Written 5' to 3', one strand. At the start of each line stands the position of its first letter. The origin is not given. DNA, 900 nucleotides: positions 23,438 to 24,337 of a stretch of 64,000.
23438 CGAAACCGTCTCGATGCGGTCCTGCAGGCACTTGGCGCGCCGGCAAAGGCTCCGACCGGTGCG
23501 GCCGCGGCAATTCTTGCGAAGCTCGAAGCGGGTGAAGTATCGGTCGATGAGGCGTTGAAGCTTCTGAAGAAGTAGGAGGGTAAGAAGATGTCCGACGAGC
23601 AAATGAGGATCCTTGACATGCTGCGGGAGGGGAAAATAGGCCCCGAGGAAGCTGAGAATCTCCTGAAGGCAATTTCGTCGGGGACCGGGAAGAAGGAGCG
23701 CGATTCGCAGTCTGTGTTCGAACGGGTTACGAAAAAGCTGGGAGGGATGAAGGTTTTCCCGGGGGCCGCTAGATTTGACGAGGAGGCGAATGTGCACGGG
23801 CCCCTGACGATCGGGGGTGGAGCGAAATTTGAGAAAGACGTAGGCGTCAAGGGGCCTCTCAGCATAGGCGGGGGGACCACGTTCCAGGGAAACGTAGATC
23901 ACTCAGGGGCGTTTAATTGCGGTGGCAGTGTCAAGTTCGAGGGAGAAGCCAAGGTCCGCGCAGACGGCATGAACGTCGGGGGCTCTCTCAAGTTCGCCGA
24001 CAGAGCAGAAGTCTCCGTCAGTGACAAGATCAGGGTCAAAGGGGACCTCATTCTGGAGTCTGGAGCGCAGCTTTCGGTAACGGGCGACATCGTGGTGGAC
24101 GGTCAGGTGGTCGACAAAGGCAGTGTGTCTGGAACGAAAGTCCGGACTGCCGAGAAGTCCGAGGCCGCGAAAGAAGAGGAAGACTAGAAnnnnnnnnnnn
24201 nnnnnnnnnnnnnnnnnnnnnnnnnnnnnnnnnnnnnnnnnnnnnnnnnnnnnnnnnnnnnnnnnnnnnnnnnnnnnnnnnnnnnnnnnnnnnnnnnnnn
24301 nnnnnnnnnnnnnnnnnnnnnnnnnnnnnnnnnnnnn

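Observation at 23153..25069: Compact DUF2089-led module: three consecutive genes sharing an N-terminal SHOCT-like motif but with different C-terminal effector parts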

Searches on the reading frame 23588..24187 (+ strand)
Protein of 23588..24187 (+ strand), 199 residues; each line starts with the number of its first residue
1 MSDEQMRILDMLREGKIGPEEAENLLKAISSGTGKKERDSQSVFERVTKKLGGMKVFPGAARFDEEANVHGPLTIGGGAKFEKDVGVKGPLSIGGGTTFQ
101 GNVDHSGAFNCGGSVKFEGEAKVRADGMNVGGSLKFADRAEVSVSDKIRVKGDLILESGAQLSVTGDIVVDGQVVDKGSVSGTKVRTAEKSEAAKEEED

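Call 3: search_protein_families(library=pfam, proteins=[window:23588-24187:+], max_evalue=1)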
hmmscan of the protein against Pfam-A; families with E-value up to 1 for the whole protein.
window:23588-24187:+ (199 aa): 4 families
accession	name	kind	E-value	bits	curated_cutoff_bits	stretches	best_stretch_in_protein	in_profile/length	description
PF22746.1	SHOCT-like_DUF2089-C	-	6.2e-09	35.6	27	1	3-31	1-29/32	SHOCT-like domain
PF04519.19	Bactofilin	-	0.003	18.2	27.9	1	74-175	2-87/98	Polymer-forming cytoskeletal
PF18715.7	Phage_spike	-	0.0082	16.5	28.2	0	91-107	31-47/53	Phage spike trimer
PF18886.6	DUF5649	-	0.17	12.6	25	0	130-161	19-50/68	Repeats of unknown function (DUF5649)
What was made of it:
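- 23588..24187 (+): Gene B, 199 aa. SHOCT-like hairpin (aa 3-31), linker with a short helix, seven 18-residue turns of a bactofilin-like beta-helix (aa 55-176) and a disordered acidic tail. Call 3: PF22746 35.6 bits; Bactofilin 18.2 bits, below the cut-off.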

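Call 4: search_protein_families(library=ncbifam, proteins=[window:23588-24187:+], max_evalue=1)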
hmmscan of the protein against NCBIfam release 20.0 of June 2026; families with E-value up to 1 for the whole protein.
window:23588-24187:+ (199 aa): 2 families
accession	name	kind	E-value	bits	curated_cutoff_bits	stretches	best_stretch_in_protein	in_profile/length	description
TIGR03992.1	Arch_glmU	subfamily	0.016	14.1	292.1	1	62-97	238-273/393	bifunctional sugar-1-phosphate nucleotidylyltransferase/acetyltransferase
TIGR01644.1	phage_P2_V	subfamily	0.4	10.2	46.75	0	145-188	132-181/192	phage baseplate assembly protein V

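Call 8: find_homologous_proteins(query=window:23588-24187:+)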
Query window:23588-24187:+ (199 aa): 3 proteins with E <= 0.001 among 357 candidates.
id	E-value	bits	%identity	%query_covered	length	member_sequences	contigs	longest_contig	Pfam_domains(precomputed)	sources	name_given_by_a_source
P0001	3.1e-119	413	100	100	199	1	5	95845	PF22746.2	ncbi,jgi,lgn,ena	-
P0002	2.4e-83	296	74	99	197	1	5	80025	PF22746.2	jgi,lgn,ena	-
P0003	4.6e-72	260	62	99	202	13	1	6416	PF22746.2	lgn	-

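Call 11: find_encoding_contigs(protein=P0002, flank=6000, max_places=4)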
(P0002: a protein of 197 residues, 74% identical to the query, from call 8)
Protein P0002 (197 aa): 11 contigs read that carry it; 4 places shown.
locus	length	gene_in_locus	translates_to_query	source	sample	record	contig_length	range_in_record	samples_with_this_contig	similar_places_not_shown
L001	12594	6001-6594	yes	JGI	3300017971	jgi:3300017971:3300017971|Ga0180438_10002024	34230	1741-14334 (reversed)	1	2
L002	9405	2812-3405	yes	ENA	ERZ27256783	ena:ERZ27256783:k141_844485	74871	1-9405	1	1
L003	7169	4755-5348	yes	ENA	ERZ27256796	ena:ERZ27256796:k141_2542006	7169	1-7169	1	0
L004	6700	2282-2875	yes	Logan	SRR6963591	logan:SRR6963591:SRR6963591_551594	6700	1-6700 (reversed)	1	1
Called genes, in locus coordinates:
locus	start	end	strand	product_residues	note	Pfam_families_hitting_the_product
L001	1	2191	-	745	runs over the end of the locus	PF22422:MGH1-like_GH, PF17389:Bac_rhamnosid6H (weak), PF01204:Trehalase, PF03200:Glyco_hydro_63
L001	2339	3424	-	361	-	PF05559:DUF763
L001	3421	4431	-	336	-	PF02156:Glyco_hydro_26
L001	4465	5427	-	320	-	PF08240:ADH_N, PF16912:Glu_dehyd_C (faint), PF00107:ADH_zinc_N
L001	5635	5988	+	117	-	PF22747:Zn_ribbon_DUF2089, PF09862:DUF2089, PF13556:HTH_30 (weak)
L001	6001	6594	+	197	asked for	PF22746:SHOCT-like_DUF2089-C (weak)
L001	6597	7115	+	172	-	-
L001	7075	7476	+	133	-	PF22746:SHOCT-like_DUF2089-C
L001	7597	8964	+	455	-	PF01523:PmbA_TldD_1st, PF19290:PmbA_TldD_2nd, PF19289:PmbA_TldD_3rd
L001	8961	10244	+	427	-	PF01523:PmbA_TldD_1st, PF19289:PmbA_TldD_3rd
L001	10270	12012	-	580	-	PF02554:CstA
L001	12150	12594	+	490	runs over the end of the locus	PF01406:tRNA-synt_1e, PF09334:tRNA-synt_1g (weak), PF01921:tRNA-synt_1f (weak), PF09190:DALR_2, PF23493:CysS_C (weak)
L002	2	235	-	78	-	?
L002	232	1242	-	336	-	PF02156:Glyco_hydro_26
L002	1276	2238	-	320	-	PF08240:ADH_N, PF16912:Glu_dehyd_C (faint), PF00107:ADH_zinc_N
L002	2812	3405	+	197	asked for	PF22746:SHOCT-like_DUF2089-C (weak)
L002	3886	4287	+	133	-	PF22746:SHOCT-like_DUF2089-C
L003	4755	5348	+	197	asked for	PF22746:SHOCT-like_DUF2089-C (weak)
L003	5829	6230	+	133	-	PF22746:SHOCT-like_DUF2089-C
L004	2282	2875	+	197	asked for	PF22746:SHOCT-like_DUF2089-C (weak)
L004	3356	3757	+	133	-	PF22746:SHOCT-like_DUF2089-C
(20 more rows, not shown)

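Call 12: search_solved_structures(query=window:23588-24187:+, max_evalue=10, show_alignments=2)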
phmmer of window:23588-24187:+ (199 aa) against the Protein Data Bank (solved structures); distinct sequences matched with E-value up to 10: 2.
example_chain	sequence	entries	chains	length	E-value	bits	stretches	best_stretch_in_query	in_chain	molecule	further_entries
8z5u_0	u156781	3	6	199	0.034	17.1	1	126-179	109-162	Leucine-rich repeat protein | LRR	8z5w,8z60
5cx7_A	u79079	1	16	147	0.25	14.3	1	43-100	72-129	ATP:cob(I)alamin adenosyltransferase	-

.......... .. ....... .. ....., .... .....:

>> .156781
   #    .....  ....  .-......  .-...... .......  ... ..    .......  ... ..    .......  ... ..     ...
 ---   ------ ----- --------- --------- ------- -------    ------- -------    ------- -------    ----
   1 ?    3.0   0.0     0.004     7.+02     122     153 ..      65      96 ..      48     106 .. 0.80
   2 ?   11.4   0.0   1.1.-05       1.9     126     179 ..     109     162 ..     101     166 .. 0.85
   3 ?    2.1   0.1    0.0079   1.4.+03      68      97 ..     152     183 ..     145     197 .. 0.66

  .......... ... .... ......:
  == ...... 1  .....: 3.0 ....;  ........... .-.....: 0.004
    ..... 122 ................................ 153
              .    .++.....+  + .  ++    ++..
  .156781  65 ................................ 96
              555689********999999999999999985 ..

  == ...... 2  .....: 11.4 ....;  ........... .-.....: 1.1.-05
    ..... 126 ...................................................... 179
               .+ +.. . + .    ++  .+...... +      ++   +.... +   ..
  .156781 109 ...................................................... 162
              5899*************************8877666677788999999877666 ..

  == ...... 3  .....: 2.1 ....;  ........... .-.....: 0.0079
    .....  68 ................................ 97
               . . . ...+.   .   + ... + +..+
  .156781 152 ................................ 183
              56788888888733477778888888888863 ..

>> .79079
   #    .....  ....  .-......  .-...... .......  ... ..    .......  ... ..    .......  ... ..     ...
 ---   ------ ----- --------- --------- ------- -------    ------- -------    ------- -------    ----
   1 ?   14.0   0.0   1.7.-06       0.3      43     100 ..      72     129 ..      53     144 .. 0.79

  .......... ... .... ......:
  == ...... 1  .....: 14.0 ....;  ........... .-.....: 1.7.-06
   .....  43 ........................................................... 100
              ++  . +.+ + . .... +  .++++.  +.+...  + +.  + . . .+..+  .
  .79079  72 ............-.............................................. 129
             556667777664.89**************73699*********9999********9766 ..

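Call 37: predict_structure(alignment_id=A4)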
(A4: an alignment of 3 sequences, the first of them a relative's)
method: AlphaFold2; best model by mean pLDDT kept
length: 199 residues; sequences in the alignment: 3
mean_pLDDT: 77.4   pTM: 0.61
mean pLDDT of the five models: 77.4, 76.6, 76.1, 74.2, 73.1
residues with pLDDT >= 90: 79; 70-90: 67; 50-70: 21; < 50: 32
segments of 3 or more residues with pLDDT < 50: 32-41, 181-199
pLDDT, mean of each block of 10 residues (from residue 1): 78 71 75 42 50 76 91 91 94 94 95 93 94 91 92 87 88 71 37 35
secondary structure, 60 per line:
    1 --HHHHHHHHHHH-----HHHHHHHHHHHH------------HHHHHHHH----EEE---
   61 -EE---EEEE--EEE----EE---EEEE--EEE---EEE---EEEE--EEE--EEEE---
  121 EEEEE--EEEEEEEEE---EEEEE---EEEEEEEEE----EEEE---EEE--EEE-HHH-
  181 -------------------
elements in order: H3-13 H19-30 H43-50 E55-57 E67-70 E73-75 E85-88 E91-93 E97-99 E103-106 E109-111 E114-117 E121-125 E128-136 E140-144 E148-156 E161-164 E168-170 E173-175
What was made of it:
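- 23588..24187 (+): Call 37: AF2 pLDDT above 90 over aa 60-170.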

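Call 41: search_protein_representatives(alignment_id=A4)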
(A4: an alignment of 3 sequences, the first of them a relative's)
Query: 3 sequences, 199 profile positions. Proteins with E-value up to 0.001 (for the whole library): 262; up to 1e-10: 34; up to 1e-30: 2. The best 150 are listed.
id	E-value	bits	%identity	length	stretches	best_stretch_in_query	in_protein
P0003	5.0e-108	375.3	-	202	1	1-199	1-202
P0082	2.1e-46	174.2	-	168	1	1-162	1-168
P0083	1.1e-28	116.3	-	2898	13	86-181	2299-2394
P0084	4.8e-25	104.5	-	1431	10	58-169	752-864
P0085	9.3e-25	103.5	-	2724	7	53-159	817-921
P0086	4.5e-23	98.0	-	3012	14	57-122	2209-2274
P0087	2.3e-21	92.4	-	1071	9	60-117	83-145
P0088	4.8e-20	88.1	-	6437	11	62-140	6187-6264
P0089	2.8e-17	79.1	-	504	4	68-151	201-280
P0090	8.5e-16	74.3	-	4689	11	58-132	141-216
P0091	3.8e-15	72.1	-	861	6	51-134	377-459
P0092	1.1e-14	70.6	-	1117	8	57-124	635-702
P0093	2.9e-14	69.3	-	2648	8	59-139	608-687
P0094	3.0e-14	69.2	-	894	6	51-141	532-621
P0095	6.0e-14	68.2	-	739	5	58-125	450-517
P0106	1.4e-11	60.5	-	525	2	58-183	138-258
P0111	4.9e-11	58.7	-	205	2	77-177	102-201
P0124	3.4e-09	52.7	-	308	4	59-133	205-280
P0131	3.2e-08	49.5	-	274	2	50-129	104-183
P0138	1.4e-07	47.5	-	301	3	56-114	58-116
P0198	9.6e-06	41.4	-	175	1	43-121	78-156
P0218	2.4e-05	40.2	-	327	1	11-183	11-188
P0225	3.2e-05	39.8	-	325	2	1-185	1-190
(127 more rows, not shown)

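Call 42: search_protein_families(library=pfam, proteins=[P0082, P0089, P0106, P0111, P0124, P0131, P0138, P0218, P0225, P0198], max_evalue=0.01)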
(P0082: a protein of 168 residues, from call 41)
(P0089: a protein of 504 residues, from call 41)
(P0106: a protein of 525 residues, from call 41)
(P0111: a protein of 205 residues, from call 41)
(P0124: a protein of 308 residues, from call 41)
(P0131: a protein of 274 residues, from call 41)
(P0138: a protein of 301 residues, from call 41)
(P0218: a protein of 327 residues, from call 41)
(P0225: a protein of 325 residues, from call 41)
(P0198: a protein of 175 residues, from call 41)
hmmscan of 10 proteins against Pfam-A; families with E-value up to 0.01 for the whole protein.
P0082 (168 aa): 1 family
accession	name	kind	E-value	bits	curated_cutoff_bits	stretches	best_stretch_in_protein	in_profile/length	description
PF22746.1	SHOCT-like_DUF2089-C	-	1e-07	31.7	27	1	6-33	4-31/32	SHOCT-like domain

P0089 (504 aa): 4 families
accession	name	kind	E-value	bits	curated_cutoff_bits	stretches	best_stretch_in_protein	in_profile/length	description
PF04519.19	Bactofilin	-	4.8e-20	72.1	27.9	4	21-107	2-83/98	Polymer-forming cytoskeletal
PF22178.3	Gp5_trimer_C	-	1.1e-05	26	30.9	0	183-248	41-100/112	Bacteriophage T4 gp5 C-terminal trimerisation domain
PF09247.16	TBP-binding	-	7.3e-05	23.4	25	0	48-59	19-30/60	TATA box-binding protein binding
PF20597.4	pAdhesive_15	-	0.00085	19.7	23.8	0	132-199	19-87/254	Putative Ice-binding-like adhesive domain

P0106 (525 aa): 1 family
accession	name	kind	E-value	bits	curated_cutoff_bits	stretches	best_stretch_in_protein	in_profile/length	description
PF04519.19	Bactofilin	-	1.5e-07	32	27.9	1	175-258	5-83/98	Polymer-forming cytoskeletal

P0111 (205 aa): 2 families
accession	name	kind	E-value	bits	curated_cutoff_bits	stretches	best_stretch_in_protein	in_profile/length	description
PF04519.19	Bactofilin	-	7e-06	26.7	27.9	2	56-146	13-97/98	Polymer-forming cytoskeletal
PF22746.1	SHOCT-like_DUF2089-C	-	0.0022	18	27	1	5-21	13-29/32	SHOCT-like domain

P0124 (308 aa): 1 family
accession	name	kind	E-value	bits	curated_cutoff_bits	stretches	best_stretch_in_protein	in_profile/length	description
PF04519.19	Bactofilin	-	0.00017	22.2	27.9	0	36-133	4-97/98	Polymer-forming cytoskeletal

P0131 (274 aa): 1 family
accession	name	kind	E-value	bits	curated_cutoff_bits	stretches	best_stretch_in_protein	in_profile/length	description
PF04519.19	Bactofilin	-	0.00085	20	27.9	1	91-182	1-87/98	Polymer-forming cytoskeletal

P0138 (301 aa): 3 families
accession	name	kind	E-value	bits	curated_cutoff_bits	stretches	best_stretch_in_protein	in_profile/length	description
PF04519.19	Bactofilin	-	0.00012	22.7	27.9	0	66-152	4-85/98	Polymer-forming cytoskeletal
PF09961.14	DUF2195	-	0.00012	22.4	25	0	86-115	88-116/117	Uncharacterized protein conserved in bacteria (DUF2195)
PF20597.4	pAdhesive_15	-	0.0017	18.8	23.8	0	128-258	26-140/254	Putative Ice-binding-like adhesive domain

P0218 (327 aa): 1 family
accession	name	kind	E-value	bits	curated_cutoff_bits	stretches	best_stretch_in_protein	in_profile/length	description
PF04519.19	Bactofilin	-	9.3e-10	39.1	27.9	1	62-147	3-84/98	Polymer-forming cytoskeletal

P0225 (325 aa): 3 families
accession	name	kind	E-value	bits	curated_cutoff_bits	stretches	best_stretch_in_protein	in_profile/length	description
PF04519.19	Bactofilin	-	1.1e-13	51.6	27.9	2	82-163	18-97/98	Polymer-forming cytoskeletal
PF22746.1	SHOCT-like_DUF2089-C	-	0.00041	20.3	27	1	6-33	4-31/32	SHOCT-like domain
PF25084.1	LbH_EIF2B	-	0.0037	17.7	54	0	225-266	51-90/105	EIF2B subunit epsilon LbH domain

P0198 (175 aa): 1 family
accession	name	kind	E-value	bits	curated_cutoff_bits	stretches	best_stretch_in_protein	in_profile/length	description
PF04519.19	Bactofilin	-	0.00026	21.6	27.9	1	94-150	5-58/98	Polymer-forming cytoskeletal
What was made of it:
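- Tried and rejected: The other hits are generic bactofilin-repeat proteins, many of them giant (calls 41, 42).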

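Call 44: find_encoding_contigs(protein=P0225, flank=5000, max_places=3)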
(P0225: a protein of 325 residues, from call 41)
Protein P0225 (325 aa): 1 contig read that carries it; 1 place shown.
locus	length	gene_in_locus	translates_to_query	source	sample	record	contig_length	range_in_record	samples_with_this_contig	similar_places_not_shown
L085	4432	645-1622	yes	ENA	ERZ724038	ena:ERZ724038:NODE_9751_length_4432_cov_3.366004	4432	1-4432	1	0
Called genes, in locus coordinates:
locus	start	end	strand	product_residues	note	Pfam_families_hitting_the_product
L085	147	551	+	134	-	PF22747:Zn_ribbon_DUF2089, PF09862:DUF2089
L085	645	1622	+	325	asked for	PF04519:Bactofilin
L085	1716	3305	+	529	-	PF00664:ABC_membrane, PF00005:ABC_tran, PF13304:AAA_21 (faint)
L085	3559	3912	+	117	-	-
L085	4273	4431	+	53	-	?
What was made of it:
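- One lies directly after DUF2089 in L085 (call 44).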

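Call 45: find_encoding_contigs(protein=P0082, flank=5000, max_places=3)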
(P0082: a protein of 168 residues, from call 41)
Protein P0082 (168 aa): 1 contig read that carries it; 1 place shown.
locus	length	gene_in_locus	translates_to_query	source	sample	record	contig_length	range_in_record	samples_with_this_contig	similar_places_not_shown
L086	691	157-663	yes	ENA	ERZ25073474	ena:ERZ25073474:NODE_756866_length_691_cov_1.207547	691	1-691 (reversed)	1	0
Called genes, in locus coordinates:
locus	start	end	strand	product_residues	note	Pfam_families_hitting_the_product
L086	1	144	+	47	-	?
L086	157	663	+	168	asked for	PF22746:SHOCT-like_DUF2089-C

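Call 50: find_encoding_contigs(protein=P0001, flank=3000, max_places=4)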
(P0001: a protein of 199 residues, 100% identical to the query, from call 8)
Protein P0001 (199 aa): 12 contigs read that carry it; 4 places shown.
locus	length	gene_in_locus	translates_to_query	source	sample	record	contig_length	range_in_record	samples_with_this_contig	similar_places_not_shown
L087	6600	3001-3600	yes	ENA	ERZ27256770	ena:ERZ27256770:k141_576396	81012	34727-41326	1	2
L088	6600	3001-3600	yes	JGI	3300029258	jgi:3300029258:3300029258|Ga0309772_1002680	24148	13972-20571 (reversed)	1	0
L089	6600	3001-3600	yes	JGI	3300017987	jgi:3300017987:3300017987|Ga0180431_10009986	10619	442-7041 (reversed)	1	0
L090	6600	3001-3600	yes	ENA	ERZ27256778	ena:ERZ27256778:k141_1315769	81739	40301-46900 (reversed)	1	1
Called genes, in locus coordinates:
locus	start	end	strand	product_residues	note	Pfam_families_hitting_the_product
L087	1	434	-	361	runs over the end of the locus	PF05559:DUF763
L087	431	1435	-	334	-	PF02156:Glyco_hydro_26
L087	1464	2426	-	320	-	PF08240:ADH_N, PF16912:Glu_dehyd_C (faint), PF00107:ADH_zinc_N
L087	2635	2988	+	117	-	PF22747:Zn_ribbon_DUF2089, PF09862:DUF2089, PF13556:HTH_30 (weak)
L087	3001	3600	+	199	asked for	PF22746:SHOCT-like_DUF2089-C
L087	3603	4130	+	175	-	-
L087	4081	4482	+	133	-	PF22746:SHOCT-like_DUF2089-C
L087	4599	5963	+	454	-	PF01523:PmbA_TldD_1st, PF19290:PmbA_TldD_2nd, PF19289:PmbA_TldD_3rd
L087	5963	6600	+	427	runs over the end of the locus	PF01523:PmbA_TldD_1st, PF19289:PmbA_TldD_3rd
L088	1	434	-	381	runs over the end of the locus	PF05559:DUF763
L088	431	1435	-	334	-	PF02156:Glyco_hydro_26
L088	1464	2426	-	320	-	PF08240:ADH_N, PF16912:Glu_dehyd_C (faint), PF00107:ADH_zinc_N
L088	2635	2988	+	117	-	PF22747:Zn_ribbon_DUF2089, PF09862:DUF2089, PF13556:HTH_30 (weak)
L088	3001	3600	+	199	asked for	PF22746:SHOCT-like_DUF2089-C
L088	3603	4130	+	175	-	-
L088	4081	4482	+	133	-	PF22746:SHOCT-like_DUF2089-C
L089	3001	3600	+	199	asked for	PF22746:SHOCT-like_DUF2089-C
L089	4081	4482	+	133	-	PF22746:SHOCT-like_DUF2089-C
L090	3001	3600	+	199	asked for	PF22746:SHOCT-like_DUF2089-C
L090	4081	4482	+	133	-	PF22746:SHOCT-like_DUF2089-C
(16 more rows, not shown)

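Call 55: find_encoding_contigs(protein=P0111, flank=4000, max_places=3)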
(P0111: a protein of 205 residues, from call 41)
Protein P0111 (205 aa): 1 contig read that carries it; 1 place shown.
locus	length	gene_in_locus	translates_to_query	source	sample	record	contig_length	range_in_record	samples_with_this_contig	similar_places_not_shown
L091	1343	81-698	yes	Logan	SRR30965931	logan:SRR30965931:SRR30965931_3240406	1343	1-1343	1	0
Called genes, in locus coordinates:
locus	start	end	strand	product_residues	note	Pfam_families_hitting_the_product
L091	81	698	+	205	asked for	PF04519:Bactofilin (faint)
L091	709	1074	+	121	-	PF22746:SHOCT-like_DUF2089-C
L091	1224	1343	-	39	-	?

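Call 56: find_encoding_contigs(protein=P0218, flank=4000, max_places=3)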
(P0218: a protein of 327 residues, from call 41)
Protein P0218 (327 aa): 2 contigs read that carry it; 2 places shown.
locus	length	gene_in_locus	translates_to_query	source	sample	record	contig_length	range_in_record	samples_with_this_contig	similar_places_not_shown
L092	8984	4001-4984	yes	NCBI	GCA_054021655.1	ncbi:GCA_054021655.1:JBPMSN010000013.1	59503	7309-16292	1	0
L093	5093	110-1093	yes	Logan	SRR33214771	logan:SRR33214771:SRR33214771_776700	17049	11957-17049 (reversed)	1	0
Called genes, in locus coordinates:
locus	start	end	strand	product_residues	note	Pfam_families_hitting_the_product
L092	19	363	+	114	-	PF00581:Rhodanese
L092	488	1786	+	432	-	-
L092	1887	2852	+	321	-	-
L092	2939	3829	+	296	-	PF01040:UbiA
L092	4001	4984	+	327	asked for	PF04519:Bactofilin (weak)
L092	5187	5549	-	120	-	-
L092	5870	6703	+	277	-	PF03009:GDPD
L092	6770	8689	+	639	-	PF17884:DUF5591, PF01472:PUA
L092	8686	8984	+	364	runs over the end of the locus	PF04055:Radical_SAM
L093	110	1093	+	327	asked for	PF04519:Bactofilin (weak)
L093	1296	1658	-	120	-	-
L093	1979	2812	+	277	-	PF03009:GDPD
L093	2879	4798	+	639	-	PF17884:DUF5591, PF01472:PUA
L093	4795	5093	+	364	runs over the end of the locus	PF04055:Radical_SAM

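Call 57: find_encoding_contigs(protein=P0003, flank=5000, max_places=3)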
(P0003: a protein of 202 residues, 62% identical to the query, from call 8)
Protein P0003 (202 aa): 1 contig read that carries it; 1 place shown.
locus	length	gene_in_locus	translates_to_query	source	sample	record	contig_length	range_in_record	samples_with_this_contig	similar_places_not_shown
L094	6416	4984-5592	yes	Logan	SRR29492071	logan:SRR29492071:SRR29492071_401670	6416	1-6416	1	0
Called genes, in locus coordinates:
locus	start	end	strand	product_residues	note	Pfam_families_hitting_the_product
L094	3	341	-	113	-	?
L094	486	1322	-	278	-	PF04321:RmlD_sub_bind, PF01073:3Beta_HSD, PF01370:Epimerase, PF13460:NAD_binding_10, PF16363:GDP_Man_Dehyd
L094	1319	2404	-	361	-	PF05559:DUF763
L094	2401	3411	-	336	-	PF02156:Glyco_hydro_26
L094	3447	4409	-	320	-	PF08240:ADH_N, PF16912:Glu_dehyd_C (weak), PF00107:ADH_zinc_N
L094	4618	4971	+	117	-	PF22747:Zn_ribbon_DUF2089, PF09862:DUF2089, PF13556:HTH_30 (faint)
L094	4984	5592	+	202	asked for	PF22746:SHOCT-like_DUF2089-C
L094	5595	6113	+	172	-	-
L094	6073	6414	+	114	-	?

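Call 67: search_protein_families(library=padloc, proteins=[window:23588-24187:+], max_evalue=0.01)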
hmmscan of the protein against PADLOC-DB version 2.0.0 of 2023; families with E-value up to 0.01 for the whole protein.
window:23588-24187:+ (199 aa): 0 families
